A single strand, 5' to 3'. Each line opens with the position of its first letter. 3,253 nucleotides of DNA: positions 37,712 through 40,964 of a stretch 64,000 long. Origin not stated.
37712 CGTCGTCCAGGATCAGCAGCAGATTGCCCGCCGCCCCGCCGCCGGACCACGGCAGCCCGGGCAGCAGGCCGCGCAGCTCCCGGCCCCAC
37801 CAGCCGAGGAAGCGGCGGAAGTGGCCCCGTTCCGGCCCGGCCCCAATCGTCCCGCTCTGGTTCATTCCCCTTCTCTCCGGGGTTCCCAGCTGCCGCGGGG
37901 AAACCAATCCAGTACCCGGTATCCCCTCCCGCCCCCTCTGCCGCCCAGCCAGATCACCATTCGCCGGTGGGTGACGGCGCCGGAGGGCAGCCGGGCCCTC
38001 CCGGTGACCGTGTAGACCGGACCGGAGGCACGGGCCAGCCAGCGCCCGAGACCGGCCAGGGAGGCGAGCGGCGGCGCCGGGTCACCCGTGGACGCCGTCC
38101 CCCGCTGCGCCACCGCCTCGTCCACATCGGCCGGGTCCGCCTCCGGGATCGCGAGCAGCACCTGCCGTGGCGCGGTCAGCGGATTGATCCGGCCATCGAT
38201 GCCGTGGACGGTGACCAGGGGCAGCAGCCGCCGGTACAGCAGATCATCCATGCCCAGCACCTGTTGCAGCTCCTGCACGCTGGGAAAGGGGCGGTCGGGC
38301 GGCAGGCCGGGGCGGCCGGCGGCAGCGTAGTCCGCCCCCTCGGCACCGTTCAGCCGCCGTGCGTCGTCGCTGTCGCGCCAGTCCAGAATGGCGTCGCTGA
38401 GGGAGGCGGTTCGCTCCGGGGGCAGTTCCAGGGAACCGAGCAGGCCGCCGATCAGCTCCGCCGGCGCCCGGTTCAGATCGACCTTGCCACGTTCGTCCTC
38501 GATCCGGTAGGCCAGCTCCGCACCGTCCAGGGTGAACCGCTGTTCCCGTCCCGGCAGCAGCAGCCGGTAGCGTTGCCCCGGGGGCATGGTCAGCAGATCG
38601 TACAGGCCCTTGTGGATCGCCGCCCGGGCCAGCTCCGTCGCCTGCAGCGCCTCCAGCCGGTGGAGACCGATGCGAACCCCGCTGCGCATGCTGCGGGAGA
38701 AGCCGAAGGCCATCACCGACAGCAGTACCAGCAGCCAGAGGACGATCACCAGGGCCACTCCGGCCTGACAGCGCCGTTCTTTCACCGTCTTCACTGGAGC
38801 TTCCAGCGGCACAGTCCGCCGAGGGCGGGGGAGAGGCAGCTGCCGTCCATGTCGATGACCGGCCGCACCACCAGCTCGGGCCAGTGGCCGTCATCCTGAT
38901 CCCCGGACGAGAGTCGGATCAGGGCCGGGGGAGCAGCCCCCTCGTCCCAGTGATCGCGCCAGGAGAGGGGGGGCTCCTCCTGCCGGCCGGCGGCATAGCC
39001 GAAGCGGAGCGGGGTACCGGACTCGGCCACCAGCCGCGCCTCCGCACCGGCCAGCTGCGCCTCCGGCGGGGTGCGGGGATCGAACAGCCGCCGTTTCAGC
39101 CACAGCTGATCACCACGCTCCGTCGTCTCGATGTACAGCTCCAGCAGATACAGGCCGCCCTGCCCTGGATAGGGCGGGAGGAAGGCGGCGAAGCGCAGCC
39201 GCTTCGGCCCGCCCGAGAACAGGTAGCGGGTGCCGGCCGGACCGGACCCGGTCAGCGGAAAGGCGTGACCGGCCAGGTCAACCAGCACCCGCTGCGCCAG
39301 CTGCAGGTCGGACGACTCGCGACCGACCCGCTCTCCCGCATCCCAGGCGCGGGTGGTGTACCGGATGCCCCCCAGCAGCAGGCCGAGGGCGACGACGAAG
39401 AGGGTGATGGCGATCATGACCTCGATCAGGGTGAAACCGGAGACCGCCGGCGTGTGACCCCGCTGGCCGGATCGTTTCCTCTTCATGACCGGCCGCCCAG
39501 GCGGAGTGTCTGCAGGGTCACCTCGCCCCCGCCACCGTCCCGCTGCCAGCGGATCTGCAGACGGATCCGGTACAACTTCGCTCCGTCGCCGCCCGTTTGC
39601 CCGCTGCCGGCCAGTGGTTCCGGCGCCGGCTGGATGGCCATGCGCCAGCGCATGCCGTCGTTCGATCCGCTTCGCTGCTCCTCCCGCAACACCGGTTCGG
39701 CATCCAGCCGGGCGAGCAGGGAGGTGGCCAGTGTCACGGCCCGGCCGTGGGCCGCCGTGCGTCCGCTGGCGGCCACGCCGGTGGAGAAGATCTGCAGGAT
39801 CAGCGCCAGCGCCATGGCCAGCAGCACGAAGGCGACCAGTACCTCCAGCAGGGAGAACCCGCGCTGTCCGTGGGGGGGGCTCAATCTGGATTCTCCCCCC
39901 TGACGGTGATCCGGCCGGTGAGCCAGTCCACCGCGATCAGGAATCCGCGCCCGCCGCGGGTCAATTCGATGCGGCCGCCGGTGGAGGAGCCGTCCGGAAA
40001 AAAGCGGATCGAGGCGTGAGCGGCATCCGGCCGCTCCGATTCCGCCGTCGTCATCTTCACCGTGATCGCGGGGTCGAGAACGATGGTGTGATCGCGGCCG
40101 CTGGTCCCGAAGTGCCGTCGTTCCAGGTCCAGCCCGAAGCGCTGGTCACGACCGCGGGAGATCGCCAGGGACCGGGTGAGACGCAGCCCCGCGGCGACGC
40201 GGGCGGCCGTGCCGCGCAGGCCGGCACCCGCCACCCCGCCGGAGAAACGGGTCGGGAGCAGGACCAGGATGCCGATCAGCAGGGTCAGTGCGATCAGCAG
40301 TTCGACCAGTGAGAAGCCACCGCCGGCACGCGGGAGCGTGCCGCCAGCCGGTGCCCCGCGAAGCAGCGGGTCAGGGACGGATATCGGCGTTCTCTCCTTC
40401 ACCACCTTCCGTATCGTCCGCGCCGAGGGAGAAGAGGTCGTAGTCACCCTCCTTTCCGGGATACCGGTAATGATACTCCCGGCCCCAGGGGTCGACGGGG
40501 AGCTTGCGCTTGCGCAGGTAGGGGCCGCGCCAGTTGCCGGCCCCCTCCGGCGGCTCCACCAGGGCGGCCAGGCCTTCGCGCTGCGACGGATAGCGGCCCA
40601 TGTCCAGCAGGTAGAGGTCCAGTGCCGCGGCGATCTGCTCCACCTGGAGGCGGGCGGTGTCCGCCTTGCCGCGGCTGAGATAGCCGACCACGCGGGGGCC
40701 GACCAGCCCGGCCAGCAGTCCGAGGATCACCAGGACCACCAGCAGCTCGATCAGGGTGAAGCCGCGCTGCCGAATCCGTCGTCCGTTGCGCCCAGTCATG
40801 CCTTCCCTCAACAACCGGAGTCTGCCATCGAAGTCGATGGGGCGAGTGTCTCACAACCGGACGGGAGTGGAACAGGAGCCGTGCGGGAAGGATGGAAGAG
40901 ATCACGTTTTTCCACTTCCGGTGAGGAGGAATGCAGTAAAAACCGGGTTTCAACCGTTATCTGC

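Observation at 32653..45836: Complete type II secretion system flanked by a giant secreted nonahaem cytochrome: candidate extracellular electron-transfer export module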

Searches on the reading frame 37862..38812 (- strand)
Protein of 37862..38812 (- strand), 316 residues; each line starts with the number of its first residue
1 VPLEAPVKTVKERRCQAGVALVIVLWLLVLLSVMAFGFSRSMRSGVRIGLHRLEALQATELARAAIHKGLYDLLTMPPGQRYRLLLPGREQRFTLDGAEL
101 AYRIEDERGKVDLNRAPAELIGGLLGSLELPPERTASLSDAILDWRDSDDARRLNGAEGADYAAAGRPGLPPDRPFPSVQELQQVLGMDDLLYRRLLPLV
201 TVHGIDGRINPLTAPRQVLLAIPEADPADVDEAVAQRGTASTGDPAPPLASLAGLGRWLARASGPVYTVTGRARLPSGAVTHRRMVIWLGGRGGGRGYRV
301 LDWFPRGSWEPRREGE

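Call 5: search_protein_families(library=pfam, proteins=[window:37862-38812:-], max_evalue=0.01)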
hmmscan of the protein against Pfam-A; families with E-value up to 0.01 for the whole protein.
window:37862-38812:- (316 aa): 2 families
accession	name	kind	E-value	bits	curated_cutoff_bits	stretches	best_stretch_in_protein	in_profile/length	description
PF21687.3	T2SSK_1st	-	2.3e-18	67.3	26.2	1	115-202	17-104/107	Type II secretion system (T2SS), protein K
PF03934.19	T2SSK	-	0.0031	18.3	24.2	0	209-240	1-33/63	Type II secretion system (T2SS), protein K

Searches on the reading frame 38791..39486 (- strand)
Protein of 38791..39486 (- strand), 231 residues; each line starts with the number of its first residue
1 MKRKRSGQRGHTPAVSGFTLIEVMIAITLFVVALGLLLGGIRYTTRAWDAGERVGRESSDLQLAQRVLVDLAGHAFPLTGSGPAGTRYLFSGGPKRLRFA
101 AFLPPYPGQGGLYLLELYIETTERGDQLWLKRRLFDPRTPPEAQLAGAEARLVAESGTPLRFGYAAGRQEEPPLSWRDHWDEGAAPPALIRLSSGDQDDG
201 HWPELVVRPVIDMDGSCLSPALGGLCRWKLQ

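Call 5: search_protein_families(library=pfam, proteins=[window:38791-39486:-], max_evalue=0.01)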
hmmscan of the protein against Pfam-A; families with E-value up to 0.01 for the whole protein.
window:38791-39486:- (231 aa): 1 family
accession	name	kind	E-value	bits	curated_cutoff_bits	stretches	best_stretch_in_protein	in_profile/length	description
PF07963.17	N_methyl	-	1.2e-05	25.1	21.2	1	16-37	5-26/27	Prokaryotic N-terminal methylation motif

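Call 7: search_protein_families(library=ncbifam, proteins=[window:38791-39486:-], max_evalue=0.01)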
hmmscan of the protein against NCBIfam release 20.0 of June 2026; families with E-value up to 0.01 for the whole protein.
window:38791-39486:- (231 aa): 6 families
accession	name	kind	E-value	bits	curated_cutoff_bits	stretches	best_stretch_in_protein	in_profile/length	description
NF006453.0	PRK08808.1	equivalog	1.8e-17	63.1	295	1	14-209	5-201/211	type II secretion system protein J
NF047828.1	T3SSXpsI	equivalog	1.3e-05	25.2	150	1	17-58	3-44/132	type II secretion system protein XpsI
TIGR02532.1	IV_pilin_GFxxxE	domain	0.00047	19.9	16.3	1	16-37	2-23/24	prepilin-type N-terminal cleavage/methylation domain-containing protein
NF041013.1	T4P_ComGE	equivalog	0.0015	18.6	49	1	15-42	3-30/83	competence type IV pilus minor pilin ComGE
TIGR01708.2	typeII_sec_gspH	equivalog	0.0057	16.7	80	1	16-38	2-24/169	type II secretion system minor pseudopilin GspH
NF041002.1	pilin_ComGF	equivalog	0.0094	16.2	80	0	16-44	2-30/139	competence type IV pilus minor pilin ComGF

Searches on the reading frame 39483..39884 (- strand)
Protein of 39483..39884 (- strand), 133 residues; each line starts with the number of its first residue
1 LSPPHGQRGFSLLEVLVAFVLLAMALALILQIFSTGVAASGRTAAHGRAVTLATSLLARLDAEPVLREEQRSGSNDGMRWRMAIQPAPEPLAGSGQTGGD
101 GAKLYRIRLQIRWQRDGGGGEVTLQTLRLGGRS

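Call 5: search_protein_families(library=pfam, proteins=[window:39483-39884:-], max_evalue=0.01)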
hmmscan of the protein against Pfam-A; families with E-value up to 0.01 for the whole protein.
window:39483-39884:- (133 aa): 1 family
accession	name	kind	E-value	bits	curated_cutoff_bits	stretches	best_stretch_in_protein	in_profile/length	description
PF07963.17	N_methyl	-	7.4e-08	32.1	21.2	1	6-29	3-26/27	Prokaryotic N-terminal methylation motif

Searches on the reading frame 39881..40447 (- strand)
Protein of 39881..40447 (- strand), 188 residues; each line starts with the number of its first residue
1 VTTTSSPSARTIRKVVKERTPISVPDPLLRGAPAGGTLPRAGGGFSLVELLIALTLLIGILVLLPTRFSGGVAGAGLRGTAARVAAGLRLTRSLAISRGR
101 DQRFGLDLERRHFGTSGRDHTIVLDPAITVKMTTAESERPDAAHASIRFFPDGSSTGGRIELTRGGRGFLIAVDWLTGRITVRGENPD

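Call 5: search_protein_families(library=pfam, proteins=[window:39881-40447:-], max_evalue=0.01)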
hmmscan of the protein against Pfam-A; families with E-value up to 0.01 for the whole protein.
window:39881-40447:- (188 aa): 2 families
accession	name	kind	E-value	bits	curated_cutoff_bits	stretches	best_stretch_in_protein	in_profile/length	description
PF12019.13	GspH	-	1.8e-08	35.3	21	1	81-175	2-106/108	Type II transport protein GspH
PF07963.17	N_methyl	-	0.0056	16.7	21.2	0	44-57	6-19/27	Prokaryotic N-terminal methylation motif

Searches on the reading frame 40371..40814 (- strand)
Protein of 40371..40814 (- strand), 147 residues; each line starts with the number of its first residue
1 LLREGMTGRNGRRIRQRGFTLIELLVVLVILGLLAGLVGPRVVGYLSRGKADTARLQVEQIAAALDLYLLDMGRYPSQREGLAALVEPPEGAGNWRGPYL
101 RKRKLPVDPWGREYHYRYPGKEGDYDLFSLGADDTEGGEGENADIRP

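Call 5: search_protein_families(library=pfam, proteins=[window:40371-40814:-], max_evalue=0.01)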
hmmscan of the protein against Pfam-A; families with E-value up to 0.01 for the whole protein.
window:40371-40814:- (147 aa): 2 families
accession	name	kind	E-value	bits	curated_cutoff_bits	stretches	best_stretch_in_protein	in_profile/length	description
PF08334.16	T2SSG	-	1e-39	135.4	21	1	41-146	1-106/108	Type II secretion system (T2SS), protein G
PF07963.17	N_methyl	-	9.5e-10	38.1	21.2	1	15-38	3-26/27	Prokaryotic N-terminal methylation motif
